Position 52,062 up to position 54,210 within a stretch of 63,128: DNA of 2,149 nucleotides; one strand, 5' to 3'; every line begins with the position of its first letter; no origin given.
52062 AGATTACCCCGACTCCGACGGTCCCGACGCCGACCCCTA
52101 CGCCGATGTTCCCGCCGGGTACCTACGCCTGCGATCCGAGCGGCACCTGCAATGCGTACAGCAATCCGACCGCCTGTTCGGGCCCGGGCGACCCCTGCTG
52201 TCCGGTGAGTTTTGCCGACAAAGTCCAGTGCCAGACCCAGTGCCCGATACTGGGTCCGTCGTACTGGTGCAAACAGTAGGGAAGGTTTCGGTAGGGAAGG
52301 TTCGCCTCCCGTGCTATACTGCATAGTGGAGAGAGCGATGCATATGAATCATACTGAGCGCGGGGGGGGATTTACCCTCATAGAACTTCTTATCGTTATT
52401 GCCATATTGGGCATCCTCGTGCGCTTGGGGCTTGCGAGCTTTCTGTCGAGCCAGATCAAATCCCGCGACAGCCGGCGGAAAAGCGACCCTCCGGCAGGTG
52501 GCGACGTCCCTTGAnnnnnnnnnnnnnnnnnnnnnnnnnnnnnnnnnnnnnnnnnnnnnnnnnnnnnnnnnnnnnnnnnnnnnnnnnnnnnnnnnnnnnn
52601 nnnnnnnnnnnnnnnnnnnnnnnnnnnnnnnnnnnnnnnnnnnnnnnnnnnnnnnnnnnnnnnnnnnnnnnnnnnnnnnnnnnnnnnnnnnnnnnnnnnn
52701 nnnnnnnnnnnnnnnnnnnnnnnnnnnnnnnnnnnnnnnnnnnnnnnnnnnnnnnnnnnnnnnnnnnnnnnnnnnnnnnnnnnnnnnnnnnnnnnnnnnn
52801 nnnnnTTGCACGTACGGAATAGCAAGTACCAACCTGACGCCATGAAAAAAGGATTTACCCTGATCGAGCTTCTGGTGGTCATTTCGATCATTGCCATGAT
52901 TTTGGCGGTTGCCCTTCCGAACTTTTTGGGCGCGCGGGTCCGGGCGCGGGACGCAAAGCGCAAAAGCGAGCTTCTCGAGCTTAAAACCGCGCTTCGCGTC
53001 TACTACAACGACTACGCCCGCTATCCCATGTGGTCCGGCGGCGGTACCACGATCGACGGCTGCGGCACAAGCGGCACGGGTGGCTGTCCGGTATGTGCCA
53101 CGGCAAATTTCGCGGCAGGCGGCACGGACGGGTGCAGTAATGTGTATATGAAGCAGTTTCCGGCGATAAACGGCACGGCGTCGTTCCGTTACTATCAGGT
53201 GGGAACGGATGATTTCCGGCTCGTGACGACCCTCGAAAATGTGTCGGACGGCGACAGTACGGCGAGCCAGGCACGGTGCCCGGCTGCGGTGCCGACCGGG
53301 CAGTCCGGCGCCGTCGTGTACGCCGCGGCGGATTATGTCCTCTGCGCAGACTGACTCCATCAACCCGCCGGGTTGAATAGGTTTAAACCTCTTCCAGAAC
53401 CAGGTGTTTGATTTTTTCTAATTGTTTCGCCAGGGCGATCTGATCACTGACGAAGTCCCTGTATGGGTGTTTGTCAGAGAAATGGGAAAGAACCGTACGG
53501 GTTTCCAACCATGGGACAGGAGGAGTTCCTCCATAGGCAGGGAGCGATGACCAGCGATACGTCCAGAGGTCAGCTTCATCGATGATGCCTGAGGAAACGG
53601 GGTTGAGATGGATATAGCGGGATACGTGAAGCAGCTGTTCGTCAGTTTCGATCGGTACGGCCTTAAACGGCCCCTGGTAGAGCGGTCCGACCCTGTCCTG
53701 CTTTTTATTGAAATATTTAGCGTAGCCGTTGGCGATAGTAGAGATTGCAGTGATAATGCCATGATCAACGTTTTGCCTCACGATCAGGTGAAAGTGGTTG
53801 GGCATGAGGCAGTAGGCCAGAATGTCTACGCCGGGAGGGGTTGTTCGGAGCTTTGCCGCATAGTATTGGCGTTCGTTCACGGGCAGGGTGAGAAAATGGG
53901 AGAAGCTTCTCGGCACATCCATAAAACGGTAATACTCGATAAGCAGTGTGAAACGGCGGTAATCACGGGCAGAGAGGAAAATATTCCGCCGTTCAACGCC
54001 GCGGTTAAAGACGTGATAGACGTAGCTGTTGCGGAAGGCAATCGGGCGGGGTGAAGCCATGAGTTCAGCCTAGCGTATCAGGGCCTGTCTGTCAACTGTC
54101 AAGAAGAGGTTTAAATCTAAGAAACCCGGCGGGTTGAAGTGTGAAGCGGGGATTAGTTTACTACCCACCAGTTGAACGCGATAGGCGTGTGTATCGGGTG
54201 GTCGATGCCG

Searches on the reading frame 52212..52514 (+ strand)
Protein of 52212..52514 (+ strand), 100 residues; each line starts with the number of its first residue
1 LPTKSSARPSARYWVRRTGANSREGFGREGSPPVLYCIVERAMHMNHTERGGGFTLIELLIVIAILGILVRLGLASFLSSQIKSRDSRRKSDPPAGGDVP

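Call 87: search_protein_families(library=pfam, proteins=[window:52212-52514:+], max_evalue=0.01)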
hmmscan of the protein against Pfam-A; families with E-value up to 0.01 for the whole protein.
window:52212-52514:+ (100 aa): 1 family
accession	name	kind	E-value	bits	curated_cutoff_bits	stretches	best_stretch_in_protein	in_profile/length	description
PF07963.17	N_methyl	-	1.1e-06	28.4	21.2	1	53-70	6-23/27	Prokaryotic N-terminal methylation motif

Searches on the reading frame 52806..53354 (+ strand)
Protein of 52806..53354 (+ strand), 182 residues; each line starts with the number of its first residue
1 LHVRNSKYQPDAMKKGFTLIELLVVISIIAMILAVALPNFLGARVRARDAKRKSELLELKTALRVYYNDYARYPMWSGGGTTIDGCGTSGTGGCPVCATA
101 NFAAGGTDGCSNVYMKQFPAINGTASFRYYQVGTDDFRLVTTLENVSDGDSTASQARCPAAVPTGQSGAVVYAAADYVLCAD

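Call 57: search_protein_families(library=pfam, proteins=[window:52806-53354:+], max_evalue=0.001)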
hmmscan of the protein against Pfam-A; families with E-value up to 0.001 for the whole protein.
window:52806-53354:+ (182 aa): 1 family
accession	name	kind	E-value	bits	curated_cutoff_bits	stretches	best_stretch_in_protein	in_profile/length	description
PF07963.17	N_methyl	-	2.3e-08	33.7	21.2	1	14-37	4-27/27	Prokaryotic N-terminal methylation motif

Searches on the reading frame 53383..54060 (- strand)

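Call 57: search_protein_families(library=pfam, proteins=[window:53383-54060:-], max_evalue=0.001)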
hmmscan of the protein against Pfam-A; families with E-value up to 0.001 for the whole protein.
window:53383-54060:- (225 aa): 1 family
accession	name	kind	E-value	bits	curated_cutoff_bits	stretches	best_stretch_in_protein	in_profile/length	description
PF01797.21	Y1_Tnp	-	4.5e-08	33.7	23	1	44-151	7-119/121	Transposase IS200 like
